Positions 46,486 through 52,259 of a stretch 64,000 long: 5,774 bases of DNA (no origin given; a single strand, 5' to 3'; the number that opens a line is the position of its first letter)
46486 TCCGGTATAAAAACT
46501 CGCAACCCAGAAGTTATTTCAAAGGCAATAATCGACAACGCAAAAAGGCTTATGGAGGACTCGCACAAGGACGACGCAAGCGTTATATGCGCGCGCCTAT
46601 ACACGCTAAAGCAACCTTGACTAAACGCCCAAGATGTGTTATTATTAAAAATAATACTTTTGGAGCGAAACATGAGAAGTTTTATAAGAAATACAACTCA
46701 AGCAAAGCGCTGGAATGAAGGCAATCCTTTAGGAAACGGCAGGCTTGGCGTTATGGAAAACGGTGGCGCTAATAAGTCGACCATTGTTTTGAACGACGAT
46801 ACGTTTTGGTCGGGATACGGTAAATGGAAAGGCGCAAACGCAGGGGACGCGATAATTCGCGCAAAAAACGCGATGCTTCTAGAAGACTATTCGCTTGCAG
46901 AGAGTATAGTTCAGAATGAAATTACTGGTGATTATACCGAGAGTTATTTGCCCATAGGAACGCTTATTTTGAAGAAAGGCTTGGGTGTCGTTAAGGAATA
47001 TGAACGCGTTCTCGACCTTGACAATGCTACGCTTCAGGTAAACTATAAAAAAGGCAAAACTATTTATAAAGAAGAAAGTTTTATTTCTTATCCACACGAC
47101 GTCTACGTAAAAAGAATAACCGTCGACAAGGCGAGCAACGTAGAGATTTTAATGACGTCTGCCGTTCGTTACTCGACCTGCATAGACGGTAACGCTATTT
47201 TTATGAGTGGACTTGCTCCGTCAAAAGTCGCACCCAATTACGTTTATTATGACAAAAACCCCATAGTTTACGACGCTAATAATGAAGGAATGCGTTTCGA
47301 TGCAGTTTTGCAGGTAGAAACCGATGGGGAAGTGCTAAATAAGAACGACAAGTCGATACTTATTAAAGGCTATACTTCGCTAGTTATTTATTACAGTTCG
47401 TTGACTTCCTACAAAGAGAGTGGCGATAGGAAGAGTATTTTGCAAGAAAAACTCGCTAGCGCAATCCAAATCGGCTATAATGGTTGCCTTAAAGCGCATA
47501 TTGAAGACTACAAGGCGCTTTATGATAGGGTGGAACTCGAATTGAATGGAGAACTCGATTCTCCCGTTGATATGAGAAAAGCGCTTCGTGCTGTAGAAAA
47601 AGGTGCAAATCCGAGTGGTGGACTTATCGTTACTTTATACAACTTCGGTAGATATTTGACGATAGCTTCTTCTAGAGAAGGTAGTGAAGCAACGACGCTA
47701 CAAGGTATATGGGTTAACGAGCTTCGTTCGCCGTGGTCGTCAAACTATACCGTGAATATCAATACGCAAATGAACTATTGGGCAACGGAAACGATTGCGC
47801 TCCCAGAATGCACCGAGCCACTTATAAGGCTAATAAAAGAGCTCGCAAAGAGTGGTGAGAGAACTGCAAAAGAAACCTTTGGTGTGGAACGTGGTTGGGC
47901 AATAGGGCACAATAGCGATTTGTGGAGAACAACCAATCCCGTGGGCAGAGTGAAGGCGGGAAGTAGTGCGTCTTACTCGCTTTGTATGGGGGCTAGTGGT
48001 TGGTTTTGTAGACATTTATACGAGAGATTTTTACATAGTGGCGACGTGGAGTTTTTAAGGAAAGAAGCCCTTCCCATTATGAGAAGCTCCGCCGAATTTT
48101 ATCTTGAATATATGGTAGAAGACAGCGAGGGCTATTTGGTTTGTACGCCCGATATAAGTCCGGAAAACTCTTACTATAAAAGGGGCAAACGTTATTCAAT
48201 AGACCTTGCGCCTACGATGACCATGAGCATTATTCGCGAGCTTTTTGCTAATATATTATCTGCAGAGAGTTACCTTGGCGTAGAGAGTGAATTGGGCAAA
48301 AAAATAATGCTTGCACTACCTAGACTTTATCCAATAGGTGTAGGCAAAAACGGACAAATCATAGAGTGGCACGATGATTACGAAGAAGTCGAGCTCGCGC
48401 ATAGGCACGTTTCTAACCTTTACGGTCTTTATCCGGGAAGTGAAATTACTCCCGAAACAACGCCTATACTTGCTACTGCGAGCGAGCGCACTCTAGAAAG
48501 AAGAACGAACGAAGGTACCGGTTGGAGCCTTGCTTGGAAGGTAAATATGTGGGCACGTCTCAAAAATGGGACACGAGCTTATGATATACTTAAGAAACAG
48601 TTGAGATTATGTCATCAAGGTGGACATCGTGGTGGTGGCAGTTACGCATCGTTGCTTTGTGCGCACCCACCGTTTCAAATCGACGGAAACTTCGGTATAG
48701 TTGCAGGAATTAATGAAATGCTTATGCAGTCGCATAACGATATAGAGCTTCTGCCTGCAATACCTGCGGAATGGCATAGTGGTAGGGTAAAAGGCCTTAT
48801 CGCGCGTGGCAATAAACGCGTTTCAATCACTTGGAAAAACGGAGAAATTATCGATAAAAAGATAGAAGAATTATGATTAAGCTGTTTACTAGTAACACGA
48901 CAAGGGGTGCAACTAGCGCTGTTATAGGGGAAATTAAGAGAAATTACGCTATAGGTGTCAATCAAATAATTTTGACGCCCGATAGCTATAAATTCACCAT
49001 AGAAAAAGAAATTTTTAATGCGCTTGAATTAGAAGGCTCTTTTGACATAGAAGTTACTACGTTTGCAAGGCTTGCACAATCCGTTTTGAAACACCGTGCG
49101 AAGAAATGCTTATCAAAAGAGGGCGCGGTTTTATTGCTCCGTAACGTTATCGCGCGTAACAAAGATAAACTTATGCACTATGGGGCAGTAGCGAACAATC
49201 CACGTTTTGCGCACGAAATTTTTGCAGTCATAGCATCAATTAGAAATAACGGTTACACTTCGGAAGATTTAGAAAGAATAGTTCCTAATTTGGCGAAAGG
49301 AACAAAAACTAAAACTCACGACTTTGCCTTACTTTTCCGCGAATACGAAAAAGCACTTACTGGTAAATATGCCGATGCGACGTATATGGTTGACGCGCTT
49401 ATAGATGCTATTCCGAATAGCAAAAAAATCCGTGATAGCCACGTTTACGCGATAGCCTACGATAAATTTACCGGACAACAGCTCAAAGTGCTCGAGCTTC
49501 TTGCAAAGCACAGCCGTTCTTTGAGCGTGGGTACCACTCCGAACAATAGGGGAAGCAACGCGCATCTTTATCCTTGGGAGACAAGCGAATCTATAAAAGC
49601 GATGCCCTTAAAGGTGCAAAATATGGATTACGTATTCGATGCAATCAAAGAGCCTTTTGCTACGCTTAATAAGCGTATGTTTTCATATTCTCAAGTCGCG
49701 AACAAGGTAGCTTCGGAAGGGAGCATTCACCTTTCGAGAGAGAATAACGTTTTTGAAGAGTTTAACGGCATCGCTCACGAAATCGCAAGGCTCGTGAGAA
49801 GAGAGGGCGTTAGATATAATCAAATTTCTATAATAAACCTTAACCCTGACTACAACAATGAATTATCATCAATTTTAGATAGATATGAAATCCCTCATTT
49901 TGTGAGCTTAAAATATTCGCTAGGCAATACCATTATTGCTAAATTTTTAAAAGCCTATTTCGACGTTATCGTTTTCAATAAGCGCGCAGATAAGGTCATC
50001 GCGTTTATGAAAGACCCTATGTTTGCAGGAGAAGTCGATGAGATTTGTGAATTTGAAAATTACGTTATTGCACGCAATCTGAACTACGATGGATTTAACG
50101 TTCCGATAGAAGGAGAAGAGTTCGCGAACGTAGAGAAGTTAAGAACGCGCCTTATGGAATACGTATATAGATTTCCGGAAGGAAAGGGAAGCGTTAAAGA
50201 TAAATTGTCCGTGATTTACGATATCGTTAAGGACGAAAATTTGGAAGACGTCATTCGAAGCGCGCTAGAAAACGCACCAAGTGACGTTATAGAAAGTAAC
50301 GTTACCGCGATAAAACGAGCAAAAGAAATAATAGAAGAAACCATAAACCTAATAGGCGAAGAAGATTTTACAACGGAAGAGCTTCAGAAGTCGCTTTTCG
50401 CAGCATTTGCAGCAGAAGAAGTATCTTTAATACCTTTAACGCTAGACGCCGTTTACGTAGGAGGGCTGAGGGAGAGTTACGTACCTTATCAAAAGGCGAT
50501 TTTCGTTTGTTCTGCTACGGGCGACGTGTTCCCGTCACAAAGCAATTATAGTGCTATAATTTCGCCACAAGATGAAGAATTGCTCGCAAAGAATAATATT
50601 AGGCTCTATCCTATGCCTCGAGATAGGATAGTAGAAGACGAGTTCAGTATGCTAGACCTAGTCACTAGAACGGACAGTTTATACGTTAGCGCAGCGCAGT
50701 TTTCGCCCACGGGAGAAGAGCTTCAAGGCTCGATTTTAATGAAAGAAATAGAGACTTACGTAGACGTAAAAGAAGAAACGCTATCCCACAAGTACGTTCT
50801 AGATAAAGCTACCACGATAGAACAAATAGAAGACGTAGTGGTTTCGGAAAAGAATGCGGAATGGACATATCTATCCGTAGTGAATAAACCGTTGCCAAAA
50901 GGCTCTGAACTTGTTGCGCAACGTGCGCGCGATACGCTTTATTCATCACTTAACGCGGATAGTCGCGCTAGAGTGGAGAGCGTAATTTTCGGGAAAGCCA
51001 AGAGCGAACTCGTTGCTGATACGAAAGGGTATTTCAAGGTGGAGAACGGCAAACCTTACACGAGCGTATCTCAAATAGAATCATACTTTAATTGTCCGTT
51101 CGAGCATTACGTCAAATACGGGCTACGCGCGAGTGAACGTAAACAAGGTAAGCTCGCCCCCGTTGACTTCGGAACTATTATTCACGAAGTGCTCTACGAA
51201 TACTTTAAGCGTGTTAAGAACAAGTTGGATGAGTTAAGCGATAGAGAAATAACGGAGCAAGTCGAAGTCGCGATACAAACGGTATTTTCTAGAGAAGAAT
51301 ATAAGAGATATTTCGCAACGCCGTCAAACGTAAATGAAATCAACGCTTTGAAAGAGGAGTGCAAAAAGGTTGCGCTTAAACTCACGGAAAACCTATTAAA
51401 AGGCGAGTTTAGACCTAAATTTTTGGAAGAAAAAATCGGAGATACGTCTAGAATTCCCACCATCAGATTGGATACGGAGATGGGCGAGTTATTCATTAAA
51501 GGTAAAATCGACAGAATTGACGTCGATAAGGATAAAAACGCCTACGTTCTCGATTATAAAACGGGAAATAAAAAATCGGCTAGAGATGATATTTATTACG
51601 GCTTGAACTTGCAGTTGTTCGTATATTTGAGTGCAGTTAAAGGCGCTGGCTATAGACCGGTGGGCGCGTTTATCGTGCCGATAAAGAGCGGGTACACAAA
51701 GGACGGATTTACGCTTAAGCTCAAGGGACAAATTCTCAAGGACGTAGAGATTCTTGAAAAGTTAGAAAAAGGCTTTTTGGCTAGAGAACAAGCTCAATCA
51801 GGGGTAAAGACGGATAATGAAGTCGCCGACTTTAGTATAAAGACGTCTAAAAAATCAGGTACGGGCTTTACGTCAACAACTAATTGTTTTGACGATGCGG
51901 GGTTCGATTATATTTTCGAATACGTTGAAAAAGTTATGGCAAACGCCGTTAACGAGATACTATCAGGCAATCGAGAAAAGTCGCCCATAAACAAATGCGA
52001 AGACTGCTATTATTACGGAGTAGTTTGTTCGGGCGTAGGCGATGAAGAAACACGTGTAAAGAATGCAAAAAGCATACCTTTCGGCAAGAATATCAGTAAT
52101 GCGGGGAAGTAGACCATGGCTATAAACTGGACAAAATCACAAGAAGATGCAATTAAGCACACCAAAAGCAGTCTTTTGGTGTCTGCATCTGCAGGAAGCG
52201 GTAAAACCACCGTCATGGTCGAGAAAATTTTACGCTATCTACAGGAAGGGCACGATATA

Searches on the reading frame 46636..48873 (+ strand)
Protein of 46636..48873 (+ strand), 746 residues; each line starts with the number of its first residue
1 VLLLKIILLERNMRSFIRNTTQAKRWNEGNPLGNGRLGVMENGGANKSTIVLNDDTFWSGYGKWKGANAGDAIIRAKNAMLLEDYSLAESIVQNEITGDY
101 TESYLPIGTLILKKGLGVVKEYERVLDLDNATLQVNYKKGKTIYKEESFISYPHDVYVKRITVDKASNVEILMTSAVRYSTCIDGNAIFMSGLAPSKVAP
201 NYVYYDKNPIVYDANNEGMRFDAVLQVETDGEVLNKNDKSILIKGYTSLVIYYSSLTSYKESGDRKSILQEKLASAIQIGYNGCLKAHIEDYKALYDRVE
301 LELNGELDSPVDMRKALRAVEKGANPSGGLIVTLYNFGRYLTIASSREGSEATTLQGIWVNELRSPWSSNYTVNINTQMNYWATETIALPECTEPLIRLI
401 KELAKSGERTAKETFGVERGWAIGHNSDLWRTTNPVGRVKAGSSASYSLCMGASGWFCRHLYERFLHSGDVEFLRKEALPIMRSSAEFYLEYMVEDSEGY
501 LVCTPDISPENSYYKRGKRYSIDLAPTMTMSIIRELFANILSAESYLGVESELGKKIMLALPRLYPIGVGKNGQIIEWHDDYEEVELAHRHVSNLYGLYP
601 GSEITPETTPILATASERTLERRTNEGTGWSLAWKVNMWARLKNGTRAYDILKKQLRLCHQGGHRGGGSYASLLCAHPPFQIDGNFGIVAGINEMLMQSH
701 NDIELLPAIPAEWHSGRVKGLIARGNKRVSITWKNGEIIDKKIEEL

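Call 9: search_protein_families(library=pfam, proteins=[window:46636-48873:+], max_evalue=0.01)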
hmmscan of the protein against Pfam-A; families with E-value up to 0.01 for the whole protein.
window:46636-48873:+ (746 aa): 3 families
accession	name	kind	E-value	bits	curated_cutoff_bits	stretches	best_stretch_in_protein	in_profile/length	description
PF22124.2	Glyco_hydro_95_cat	-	6e-148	493.5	27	1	281-696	2-408/408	Glycosyl hydrolase family 95 catalytic domain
PF14498.12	Glyco_hyd_65N_2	-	2.4e-43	149.3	27.7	1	20-261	4-233/234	Glycosyl hydrolase family 65, N-terminal domain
PF21307.2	Glyco_hydro_95_C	-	1e-13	52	27.6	1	698-743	1-47/94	Glycoside hydrolase family 95, C-terminal domain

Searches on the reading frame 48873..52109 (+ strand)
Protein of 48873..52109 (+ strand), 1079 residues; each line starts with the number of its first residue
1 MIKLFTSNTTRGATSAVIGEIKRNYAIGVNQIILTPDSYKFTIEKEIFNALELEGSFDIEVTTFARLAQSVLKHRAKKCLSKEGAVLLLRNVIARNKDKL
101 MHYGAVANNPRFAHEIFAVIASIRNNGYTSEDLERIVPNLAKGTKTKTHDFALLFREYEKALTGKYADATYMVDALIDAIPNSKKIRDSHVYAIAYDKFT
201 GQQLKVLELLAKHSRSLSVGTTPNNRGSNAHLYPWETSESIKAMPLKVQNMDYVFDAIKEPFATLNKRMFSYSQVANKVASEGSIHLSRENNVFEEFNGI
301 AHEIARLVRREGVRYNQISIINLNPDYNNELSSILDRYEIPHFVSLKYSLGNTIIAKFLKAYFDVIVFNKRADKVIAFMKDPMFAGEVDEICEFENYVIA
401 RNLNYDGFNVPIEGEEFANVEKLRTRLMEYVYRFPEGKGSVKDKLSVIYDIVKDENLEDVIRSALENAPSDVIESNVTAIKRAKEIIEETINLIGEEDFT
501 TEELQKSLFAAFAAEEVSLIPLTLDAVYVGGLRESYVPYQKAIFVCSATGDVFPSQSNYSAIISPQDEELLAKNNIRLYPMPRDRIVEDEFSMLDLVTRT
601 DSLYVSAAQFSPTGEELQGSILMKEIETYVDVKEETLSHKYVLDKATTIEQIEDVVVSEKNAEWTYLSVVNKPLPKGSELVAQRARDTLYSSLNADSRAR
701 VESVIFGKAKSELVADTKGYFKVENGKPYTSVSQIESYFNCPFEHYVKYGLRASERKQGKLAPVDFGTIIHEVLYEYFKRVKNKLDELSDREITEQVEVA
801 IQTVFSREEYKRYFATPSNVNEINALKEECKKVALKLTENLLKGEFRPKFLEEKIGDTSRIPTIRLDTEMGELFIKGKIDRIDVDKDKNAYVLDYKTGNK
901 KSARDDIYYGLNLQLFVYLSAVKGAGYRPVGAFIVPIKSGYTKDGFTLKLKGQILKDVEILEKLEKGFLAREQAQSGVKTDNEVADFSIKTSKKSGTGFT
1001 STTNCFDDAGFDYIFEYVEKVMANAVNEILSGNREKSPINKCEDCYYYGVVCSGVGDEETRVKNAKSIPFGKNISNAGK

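Call 10: search_protein_families(library=pfam, proteins=[window:48873-52109:+], max_evalue=0.01)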
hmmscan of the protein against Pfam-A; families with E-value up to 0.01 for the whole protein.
window:48873-52109:+ (1079 aa): 2 families
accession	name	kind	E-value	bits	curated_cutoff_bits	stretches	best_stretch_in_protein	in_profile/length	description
PF21445.3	ADDB_N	-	1.8e-38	132.8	26.6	1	11-226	8-236/290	ADDB, N-terminal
PF12705.13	PDDEXK_1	-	5.4e-31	108.8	22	1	730-1047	2-242/247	PD-(D/E)XK nuclease superfamily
